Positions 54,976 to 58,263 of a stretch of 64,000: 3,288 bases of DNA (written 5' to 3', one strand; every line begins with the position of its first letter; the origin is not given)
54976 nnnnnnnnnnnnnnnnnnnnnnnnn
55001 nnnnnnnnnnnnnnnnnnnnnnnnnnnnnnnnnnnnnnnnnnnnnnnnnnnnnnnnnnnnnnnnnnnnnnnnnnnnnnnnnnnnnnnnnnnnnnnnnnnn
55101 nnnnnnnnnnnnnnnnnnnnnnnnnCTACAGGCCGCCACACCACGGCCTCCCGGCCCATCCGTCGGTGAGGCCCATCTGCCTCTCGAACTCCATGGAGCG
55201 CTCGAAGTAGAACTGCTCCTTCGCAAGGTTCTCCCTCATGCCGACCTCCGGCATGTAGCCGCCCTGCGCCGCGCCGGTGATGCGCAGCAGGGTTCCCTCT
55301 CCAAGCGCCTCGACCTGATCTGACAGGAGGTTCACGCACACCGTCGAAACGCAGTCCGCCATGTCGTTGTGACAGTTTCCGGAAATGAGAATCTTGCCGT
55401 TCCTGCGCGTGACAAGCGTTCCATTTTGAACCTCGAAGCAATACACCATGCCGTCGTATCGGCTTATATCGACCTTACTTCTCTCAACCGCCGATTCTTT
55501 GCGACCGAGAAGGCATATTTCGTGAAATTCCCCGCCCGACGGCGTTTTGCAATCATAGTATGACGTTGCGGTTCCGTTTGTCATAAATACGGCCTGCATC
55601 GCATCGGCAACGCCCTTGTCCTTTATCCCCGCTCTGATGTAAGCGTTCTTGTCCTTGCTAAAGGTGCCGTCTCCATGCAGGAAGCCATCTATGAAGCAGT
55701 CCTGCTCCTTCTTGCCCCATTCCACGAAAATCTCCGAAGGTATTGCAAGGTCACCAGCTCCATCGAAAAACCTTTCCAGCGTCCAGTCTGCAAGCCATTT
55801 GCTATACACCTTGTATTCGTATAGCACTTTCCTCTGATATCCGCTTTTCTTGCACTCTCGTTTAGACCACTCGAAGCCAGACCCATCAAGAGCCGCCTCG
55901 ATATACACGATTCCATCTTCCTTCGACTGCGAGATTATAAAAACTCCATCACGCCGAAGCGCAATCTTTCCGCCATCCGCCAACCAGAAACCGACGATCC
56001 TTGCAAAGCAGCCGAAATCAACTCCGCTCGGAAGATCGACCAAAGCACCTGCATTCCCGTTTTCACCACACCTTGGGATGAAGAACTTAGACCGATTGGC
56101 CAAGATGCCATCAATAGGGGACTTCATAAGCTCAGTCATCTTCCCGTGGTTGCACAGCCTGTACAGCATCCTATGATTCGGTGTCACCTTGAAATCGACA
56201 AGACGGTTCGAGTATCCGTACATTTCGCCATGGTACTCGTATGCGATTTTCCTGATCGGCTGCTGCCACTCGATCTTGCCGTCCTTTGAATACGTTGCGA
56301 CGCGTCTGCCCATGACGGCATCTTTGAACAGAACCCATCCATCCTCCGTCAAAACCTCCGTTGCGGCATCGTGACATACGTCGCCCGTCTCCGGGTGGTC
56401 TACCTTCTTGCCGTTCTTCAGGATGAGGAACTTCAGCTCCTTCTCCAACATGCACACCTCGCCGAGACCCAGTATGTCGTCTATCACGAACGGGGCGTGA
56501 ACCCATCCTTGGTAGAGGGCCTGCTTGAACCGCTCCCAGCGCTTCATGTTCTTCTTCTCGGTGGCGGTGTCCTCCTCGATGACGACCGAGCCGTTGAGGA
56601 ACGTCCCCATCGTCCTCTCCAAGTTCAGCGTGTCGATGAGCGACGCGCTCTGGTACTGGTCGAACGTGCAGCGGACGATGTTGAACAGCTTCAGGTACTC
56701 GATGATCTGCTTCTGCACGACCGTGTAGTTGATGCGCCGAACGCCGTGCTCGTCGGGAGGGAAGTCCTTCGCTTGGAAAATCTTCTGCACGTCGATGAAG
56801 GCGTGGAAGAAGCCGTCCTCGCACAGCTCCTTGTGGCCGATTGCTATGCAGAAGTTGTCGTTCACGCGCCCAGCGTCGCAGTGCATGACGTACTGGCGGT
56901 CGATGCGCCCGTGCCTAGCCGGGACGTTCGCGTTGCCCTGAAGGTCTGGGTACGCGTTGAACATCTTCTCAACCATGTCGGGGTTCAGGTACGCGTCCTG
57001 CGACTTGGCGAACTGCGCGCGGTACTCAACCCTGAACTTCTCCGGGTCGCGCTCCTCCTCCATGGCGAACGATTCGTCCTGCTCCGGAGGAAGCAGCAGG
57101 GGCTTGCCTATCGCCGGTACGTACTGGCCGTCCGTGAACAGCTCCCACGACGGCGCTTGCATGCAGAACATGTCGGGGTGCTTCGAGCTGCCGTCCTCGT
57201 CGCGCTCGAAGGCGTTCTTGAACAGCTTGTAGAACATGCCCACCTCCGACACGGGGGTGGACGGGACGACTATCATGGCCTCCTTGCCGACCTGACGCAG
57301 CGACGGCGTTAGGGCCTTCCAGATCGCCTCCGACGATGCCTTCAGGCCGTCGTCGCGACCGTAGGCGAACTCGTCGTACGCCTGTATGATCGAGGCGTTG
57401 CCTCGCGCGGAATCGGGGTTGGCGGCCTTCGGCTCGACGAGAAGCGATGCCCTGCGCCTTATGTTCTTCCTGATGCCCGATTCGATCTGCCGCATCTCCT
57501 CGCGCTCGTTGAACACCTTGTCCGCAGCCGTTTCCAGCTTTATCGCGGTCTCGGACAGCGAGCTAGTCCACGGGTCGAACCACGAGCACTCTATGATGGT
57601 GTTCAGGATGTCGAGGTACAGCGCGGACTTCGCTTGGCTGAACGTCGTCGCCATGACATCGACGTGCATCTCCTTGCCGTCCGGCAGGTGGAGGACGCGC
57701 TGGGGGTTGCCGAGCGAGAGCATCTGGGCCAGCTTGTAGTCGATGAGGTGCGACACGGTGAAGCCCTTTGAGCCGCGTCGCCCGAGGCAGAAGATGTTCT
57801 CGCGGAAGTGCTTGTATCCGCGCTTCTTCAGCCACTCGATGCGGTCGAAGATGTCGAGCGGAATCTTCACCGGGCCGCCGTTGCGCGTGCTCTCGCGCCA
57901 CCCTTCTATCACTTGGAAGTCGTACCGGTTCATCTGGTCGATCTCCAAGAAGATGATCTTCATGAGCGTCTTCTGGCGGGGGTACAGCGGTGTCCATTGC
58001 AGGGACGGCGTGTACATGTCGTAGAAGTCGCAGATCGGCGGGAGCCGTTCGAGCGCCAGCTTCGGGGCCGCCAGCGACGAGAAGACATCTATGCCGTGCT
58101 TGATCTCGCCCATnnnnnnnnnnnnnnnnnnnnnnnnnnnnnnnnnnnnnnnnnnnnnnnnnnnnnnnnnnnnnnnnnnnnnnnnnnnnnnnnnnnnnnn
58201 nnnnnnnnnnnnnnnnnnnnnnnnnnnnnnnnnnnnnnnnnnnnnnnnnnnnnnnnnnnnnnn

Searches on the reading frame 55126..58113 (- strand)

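Call 57: search_protein_families(library=pfam, proteins=[window:55126-58113:-], max_evalue=0.01)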
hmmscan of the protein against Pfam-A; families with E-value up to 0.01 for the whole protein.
window:55126-58113:- (995 aa): 1 family
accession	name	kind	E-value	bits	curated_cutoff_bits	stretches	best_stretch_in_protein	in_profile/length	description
PF14528.11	LAGLIDADG_3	-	0.00075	20.1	22.5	0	807-855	6-55/82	LAGLIDADG-like domain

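Call 58: search_protein_families(library=phrogs, proteins=[window:55126-58113:-], max_evalue=0.00001)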
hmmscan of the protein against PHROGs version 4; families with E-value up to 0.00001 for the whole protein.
window:55126-58113:- (995 aa): 5 families
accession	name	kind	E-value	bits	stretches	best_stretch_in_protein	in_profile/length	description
phrog_2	-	head and packaging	6.3e-21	75.8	1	59-560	137-563/807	terminase large subunit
phrog_32482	-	other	6.9e-10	39.2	0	882-916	374-408/589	PhoH-like phosphate starvation-inducible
phrog_85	-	DNA, RNA and nucleotide metabolism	9.2e-10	38.6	1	579-750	88-252/866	thymidylate synthase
phrog_9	-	head and packaging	1.8e-07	31.4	1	197-498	268-585/812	terminase large subunit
phrog_17415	-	head and packaging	3.8e-07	29.5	0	115-275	408-560/940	terminase large subunit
